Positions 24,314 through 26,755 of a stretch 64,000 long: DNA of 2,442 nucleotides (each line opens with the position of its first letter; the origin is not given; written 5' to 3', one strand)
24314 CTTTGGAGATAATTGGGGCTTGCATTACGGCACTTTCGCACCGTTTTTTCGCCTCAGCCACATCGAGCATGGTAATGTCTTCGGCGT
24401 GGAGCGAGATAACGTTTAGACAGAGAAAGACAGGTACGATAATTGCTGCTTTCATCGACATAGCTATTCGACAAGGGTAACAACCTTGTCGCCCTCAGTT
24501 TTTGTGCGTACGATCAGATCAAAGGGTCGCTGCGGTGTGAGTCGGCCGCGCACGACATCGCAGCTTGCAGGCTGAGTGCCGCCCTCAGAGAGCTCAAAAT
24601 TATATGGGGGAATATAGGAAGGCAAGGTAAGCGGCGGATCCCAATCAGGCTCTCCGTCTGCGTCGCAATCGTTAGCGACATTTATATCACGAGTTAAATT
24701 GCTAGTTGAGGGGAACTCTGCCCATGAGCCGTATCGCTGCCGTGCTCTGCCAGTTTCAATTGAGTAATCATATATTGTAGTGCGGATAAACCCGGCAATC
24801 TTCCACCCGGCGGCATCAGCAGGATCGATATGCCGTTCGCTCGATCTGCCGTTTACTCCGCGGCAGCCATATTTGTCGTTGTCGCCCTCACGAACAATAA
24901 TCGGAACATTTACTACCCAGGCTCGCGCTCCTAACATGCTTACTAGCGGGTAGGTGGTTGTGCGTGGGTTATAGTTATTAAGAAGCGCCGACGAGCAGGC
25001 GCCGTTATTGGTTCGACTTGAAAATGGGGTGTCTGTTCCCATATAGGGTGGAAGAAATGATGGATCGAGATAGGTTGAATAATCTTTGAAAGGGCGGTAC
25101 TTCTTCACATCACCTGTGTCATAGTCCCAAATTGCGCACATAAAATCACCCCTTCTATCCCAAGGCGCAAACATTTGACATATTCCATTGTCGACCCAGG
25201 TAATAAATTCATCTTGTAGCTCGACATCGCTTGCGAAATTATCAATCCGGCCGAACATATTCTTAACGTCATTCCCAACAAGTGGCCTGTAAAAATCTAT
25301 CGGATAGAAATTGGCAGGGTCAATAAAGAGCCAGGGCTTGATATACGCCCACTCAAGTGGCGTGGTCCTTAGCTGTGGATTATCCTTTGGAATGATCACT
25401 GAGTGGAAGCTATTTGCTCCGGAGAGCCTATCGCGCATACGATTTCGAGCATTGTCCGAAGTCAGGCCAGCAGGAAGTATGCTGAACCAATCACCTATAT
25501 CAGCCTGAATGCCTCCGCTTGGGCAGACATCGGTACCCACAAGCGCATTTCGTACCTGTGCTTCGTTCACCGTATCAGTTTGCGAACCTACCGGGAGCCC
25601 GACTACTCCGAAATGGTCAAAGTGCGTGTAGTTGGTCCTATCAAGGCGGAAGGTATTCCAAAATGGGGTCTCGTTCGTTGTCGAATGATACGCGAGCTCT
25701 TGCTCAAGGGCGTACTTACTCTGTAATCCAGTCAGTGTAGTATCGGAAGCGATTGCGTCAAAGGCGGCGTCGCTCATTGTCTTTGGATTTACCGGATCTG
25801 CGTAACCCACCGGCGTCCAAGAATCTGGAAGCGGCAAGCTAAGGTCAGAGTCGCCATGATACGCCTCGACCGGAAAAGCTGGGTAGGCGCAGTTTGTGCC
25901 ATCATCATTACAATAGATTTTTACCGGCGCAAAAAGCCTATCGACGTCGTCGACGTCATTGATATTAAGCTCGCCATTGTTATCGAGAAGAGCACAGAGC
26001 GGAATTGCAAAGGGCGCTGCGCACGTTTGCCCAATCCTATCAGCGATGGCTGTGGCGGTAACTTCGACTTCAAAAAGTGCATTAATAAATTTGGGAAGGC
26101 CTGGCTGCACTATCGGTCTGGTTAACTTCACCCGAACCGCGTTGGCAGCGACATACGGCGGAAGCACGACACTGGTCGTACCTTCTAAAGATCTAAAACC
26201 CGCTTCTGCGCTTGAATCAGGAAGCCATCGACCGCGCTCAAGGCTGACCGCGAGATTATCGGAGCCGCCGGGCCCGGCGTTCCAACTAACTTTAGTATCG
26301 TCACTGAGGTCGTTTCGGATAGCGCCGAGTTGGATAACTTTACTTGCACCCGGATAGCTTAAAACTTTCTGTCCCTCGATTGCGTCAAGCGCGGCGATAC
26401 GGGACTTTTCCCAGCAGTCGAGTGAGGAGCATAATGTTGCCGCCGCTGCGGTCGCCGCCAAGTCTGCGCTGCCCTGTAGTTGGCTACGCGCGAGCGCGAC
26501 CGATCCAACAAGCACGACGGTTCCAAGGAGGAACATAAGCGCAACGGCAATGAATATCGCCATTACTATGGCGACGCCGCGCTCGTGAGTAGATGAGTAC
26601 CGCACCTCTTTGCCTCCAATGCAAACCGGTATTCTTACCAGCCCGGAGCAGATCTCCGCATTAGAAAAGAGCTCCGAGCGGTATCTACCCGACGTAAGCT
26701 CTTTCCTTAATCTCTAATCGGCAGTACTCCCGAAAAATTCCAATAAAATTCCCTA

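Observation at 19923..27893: Incomplete Tad-like cluster 1: cpaB, a 713-aa TadG-like gene and two TadE-like genes, with GH31 and CE4 genes embedded and no flp, ATPase, platform or secretin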

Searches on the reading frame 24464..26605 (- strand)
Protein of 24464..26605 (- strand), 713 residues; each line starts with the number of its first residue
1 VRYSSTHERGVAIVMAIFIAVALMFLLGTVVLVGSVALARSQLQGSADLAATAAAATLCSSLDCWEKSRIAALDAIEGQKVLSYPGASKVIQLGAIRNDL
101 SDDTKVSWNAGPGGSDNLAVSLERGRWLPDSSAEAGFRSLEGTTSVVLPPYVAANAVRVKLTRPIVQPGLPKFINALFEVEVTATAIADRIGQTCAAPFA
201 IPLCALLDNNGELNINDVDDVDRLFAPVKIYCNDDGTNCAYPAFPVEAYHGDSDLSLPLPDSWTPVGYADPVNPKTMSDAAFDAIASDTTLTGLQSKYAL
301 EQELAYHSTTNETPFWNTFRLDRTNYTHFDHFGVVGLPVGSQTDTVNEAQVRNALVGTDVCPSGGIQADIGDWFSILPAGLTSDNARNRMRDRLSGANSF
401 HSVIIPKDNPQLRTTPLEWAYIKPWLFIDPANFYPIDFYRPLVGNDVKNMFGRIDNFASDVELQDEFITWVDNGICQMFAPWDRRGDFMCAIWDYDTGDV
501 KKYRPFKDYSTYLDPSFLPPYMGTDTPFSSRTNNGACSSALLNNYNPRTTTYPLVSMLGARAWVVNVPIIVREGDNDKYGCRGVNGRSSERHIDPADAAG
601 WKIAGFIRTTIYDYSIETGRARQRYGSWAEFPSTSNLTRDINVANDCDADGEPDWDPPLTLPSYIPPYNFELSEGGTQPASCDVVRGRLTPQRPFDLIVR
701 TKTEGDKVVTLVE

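Call 5: search_protein_families(library=pfam, proteins=[window:24464-26605:-], max_evalue=0.1)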
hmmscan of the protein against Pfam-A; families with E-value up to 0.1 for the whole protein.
window:24464-26605:- (713 aa): 2 families
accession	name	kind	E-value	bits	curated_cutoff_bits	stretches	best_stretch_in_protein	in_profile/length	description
PF13400.11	Tad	-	6e-06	26.9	22.3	1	10-56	1-46/47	Putative Flp pilus-assembly TadE/G-like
PF09977.15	Tad_C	-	7.2e-05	24.2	22.1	1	96-188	29-93/93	Putative Tad-like Flp pilus-assembly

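Call 10: find_homologous_proteins(query=window:24464-26605:-)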
Query window:24464-26605:- (713 aa): 1 proteins with E <= 0.001 among 8000 candidates.
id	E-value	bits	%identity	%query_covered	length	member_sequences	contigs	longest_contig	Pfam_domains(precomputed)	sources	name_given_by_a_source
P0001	0.0e+0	1635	100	98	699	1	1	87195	PF13400.12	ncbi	-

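Call 12: find_encoding_contigs(protein=P0001, flank=10000, max_places=5)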
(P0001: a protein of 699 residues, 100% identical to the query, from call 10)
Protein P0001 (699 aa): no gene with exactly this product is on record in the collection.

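Call 22: search_protein_representatives(protein=window:24464-26605:-)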
Query: 713 residues. Proteins with E-value up to 0.001 (for the whole library): 158; up to 1e-10: 88; up to 1e-30: 8. The best 150 are listed.
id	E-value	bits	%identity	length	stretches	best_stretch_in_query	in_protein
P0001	0.0e+00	1634.5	100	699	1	15-713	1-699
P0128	1.8e-45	172.1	32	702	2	6-396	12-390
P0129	3.4e-39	151.3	33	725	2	10-383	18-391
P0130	3.1e-37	144.8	36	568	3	7-250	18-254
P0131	3.5e-35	138.0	39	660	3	5-254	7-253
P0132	3.7e-35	138.0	38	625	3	7-247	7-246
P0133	1.5e-31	126.0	33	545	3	8-251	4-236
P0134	4.1e-31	124.6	38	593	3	8-254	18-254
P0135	1.5e-30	122.8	32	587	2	8-384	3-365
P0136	1.0e-28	116.7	34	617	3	11-255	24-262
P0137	1.4e-28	116.2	31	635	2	7-418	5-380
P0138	2.0e-28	115.7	37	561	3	8-263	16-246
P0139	2.2e-28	115.6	33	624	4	122-405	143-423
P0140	2.2e-27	112.2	33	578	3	7-246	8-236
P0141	1.2e-26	109.8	31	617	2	9-388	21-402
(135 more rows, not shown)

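Call 24: find_encoding_contigs(protein=P0128, flank=10000, max_places=3)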
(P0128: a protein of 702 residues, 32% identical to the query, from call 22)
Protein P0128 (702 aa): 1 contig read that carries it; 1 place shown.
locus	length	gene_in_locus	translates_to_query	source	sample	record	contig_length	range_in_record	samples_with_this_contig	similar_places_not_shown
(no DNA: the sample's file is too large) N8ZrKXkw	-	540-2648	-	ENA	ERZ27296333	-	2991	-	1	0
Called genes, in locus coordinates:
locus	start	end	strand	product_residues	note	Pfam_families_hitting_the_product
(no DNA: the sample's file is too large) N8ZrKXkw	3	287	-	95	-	?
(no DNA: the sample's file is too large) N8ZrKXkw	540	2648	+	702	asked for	PF13400:Tad (weak), PF09977:Tad_C (faint)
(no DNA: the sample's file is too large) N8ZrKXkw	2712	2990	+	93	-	?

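Call 29: find_related_loci(query=A2, collection=genome_contigs, flank=10000)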
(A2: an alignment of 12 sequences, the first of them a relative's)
Query A2 (699 aa) in genome_contigs; peptide patterns used: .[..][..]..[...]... (x = any residue, [..] = any of these).
38 stretches matched a pattern; 4 encode a relative of the query (tblastn E <= 1e-3); 4 distinct loci.
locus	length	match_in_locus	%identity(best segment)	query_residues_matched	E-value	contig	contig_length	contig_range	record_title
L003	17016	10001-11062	31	5-368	3e-34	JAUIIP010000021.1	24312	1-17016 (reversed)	MAG: bacterium isolate Co_bin.267 NODE_11874_length_24312_cov_0.987596, whole genome shotgun sequence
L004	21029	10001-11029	28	24-381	1e-30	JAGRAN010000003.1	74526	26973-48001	MAG: Bdellovibrionales bacterium isolate HKST-UBA19 2009_13719, whole genome shotgun sequence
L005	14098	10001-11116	30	1-381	1e-24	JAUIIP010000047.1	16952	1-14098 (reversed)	MAG: bacterium isolate Co_bin.267 NODE_18858_length_16952_cov_0.839941, whole genome shotgun sequence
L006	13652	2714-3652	29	3-368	4e-16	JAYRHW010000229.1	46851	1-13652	MAG: Bdellovibrionota bacterium isolate SZ_szas25bin.38 k141_1282108, whole genome shotgun sequence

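Call 37: search_protein_families(library=pfam, proteins=[L004:7876-8793:-, L004:7080-7865:-, L004:5875-7047:-, L004:8920-9411:+, L004:9384-9866:+, L004:11814-14066:+, L004:14076-17204:+, L006:150-1739:+, L006:4343-5218:+, L006:7206-8918:+], max_evalue=0.01)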
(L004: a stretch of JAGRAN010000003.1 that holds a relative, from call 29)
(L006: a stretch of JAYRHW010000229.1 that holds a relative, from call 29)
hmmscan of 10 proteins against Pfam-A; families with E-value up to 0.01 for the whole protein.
L004:7876-8793:- (305 aa): 1 family
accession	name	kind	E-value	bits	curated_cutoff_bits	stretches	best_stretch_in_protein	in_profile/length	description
PF01551.29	Peptidase_M23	-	3.3e-19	69.3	28.7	1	174-270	4-88/96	Peptidase family M23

L004:7080-7865:- (261 aa): 1 family
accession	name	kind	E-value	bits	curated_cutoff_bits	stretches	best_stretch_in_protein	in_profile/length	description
PF14080.11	DUF4261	-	8.1e-13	48.7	27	1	185-259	2-77/77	Domain of unknown function (DUF4261)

L004:5875-7047:- (390 aa): 1 family
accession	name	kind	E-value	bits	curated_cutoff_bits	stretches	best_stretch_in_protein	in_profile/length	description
PF01231.23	IDO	-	2.6e-104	349.7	26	1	8-385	2-410/412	Indoleamine 2,3-dioxygenase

L004:8920-9411:+ (163 aa): 0 families

L004:9384-9866:+ (160 aa): 1 family
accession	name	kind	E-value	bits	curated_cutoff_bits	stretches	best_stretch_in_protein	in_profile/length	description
PF07811.17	TadE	-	1.4e-07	31.9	22.9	1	20-62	1-43/43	TadE-like protein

L004:11814-14066:+ (750 aa): 2 families
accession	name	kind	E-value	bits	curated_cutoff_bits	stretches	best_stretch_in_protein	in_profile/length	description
PF00817.25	IMS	-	0.00013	22.3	23.2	1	280-401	33-144/148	impB/mucB/samB family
PF11799.13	IMS_C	-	0.0002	22.2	20.7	1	494-584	6-95/109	impB/mucB/samB family C-terminal domain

L004:14076-17204:+ (1042 aa): 5 families
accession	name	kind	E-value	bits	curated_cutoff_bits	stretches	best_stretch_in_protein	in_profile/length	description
PF07733.18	DNA_pol3_alpha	-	3.5e-90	302.6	23.9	1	275-530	1-260/260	Bacterial DNA polymerase III alpha NTPase domain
PF17657.6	DNA_pol3_finger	-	3.6e-55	186.2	22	1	533-708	1-166/166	Bacterial DNA polymerase III alpha subunit finger domain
PF14579.12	HHH_6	-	1.8e-15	57.4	25.6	1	781-869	1-89/90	Helix-hairpin-helix motif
PF02811.25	PHP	-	5.2e-14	53.4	26.4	1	5-155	2-163/164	PHP domain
PF01336.31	tRNA_anti-codon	-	1.2e-07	31.9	27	1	952-1024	1-72/75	OB-fold nucleic acid binding domain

L006:150-1739:+ (529 aa): 5 families
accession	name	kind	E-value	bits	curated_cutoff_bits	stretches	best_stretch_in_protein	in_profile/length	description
PF13517.12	FG-GAP_3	-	5.3e-23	81.8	26.9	3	393-453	1-61/61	FG-GAP-like repeat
PF01839.29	FG-GAP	-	2.8e-17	62.6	22.1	3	437-459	4-26/37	FG-GAP repeat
PF07963.17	N_methyl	-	5.8e-06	26.1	21.2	1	74-93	4-23/27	Prokaryotic N-terminal methylation motif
PF16743.10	PliI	-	1.7e-05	24.9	27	0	216-241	61-86/123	Periplasmic lysozyme inhibitor of I-type lysozyme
PF12256.14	TcdB_toxin_midN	-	0.0085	15.9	24.8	0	430-459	22-51/181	Insecticide toxin TcdB middle/N-terminal region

L006:4343-5218:+ (291 aa): 1 family
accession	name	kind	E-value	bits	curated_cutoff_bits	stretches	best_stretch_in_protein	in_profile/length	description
PF00294.29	PfkB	-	1.9e-49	169.1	25.8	1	3-285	4-301/302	pfkB family carbohydrate kinase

L006:7206-8918:+ (570 aa): 6 families
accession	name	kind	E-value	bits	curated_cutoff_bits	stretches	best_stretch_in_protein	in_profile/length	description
PF09334.17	tRNA-synt_1g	-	1.5e-133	445.8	20.1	1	13-413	1-390/391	tRNA synthetases class I (M)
PF19303.5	Anticodon_3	-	7.2e-21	75.1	23.5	1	431-563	5-139/152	Anticodon binding domain of methionyl tRNA ligase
PF00133.28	tRNA-synt_1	-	2.5e-10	40.1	22.7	1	14-84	26-96/414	tRNA synthetases class I (I, L, M and V)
PF08264.19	Anticodon_1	-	2.7e-07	31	25.1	1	438-525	2-88/148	Anticodon-binding domain of tRNA ligase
PF01406.26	tRNA-synt_1e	-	9.1e-07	29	27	1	25-137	22-132/301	tRNA synthetases class I (C) catalytic domain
PF01921.24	tRNA-synt_1f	-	2.5e-05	23.8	27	0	345-391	278-323/360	tRNA synthetases class I (K)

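Call 40: find_encoding_contigs(protein=P0002, flank=10000, max_places=3)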
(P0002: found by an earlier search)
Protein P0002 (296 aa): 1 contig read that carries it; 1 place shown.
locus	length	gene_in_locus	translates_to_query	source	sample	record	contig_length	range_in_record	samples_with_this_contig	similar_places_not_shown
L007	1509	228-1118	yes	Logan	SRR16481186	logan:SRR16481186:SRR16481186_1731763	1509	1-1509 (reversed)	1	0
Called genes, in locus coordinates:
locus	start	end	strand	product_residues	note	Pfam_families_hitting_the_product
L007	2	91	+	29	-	?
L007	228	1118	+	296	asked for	PF16976:RcpC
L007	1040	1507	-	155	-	?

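Call 41: find_related_loci(query=A2, collection=metagenome_contigs, flank=10000)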
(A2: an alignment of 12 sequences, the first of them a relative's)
Query A2 (699 aa) in metagenome_contigs; peptide patterns used: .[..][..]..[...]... (x = any residue, [..] = any of these).
48 stretches matched a pattern; 1 encode a relative of the query (tblastn E <= 1e-3); 1 distinct loci.
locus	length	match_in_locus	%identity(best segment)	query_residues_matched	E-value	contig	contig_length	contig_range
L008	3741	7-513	26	161-381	7e-12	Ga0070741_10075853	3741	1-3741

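Call 42: find_encoding_contigs(protein=P0129, flank=10000, max_places=2)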
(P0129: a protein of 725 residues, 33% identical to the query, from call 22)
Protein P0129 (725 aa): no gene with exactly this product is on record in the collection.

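Call 43: find_encoding_contigs(protein=P0131, flank=10000, max_places=2)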
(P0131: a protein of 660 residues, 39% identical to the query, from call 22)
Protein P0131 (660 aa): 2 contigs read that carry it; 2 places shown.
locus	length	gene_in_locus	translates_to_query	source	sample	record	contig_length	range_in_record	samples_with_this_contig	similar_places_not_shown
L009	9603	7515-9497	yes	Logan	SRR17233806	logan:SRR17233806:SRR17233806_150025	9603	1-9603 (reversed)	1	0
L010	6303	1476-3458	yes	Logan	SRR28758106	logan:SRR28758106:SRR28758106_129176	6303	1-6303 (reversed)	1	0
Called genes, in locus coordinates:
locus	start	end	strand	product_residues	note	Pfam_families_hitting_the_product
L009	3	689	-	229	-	?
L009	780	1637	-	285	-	PF00657:Lipase_GDSL, PF13472:Lipase_GDSL_2, PF18884:TSP3_bac (faint)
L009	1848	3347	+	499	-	-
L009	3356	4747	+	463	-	PF02646:RmuC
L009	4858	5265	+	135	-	PF04379:DUF525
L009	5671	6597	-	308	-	PF01145:Band_7, PF16200:Band_7_C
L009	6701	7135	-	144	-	PF01957:NfeD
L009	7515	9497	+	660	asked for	PF13400:Tad (weak)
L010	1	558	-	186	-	?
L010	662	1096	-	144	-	PF01957:NfeD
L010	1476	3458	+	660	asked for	PF13400:Tad (weak)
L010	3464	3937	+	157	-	PF07811:TadE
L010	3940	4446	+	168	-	PF07811:TadE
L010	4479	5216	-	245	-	PF04199:Cyclase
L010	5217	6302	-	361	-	?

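Call 44: find_encoding_contigs(protein=P0130, flank=10000, max_places=2)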
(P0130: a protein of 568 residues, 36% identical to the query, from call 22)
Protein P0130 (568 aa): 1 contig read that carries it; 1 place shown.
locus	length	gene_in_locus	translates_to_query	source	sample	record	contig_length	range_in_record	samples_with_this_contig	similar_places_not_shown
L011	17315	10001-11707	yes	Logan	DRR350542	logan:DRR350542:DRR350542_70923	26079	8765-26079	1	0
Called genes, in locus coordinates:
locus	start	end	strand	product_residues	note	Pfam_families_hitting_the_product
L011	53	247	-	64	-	-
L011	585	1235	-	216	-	PF07589:PEP_exosort_dom (weak)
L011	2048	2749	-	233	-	PF00657:Lipase_GDSL, PF13472:Lipase_GDSL_2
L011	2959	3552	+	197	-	PF03703:bPH_2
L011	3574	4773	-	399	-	PF03150:CCP_MauG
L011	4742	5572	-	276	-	PF20243:MbnP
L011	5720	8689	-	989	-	PF13229:Beta_helix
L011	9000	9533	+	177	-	PF07811:TadE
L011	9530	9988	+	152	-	-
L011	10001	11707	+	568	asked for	-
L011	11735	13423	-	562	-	PF13451:zf_Tbcl (weak)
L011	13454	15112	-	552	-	-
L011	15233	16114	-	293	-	-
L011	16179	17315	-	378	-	?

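Call 55: search_protein_families(library=ncbifam, proteins=[window:24464-26605:-], max_evalue=0.01)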
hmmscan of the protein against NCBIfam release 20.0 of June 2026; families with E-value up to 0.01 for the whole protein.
window:24464-26605:- (713 aa): 1 family
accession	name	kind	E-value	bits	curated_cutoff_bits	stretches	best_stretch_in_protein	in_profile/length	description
TIGR03816.1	tadE_like_DECH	hypoth_equivalog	1.5e-06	28.4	50.95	1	8-58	1-51/109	Rv3654c family TadE-like protein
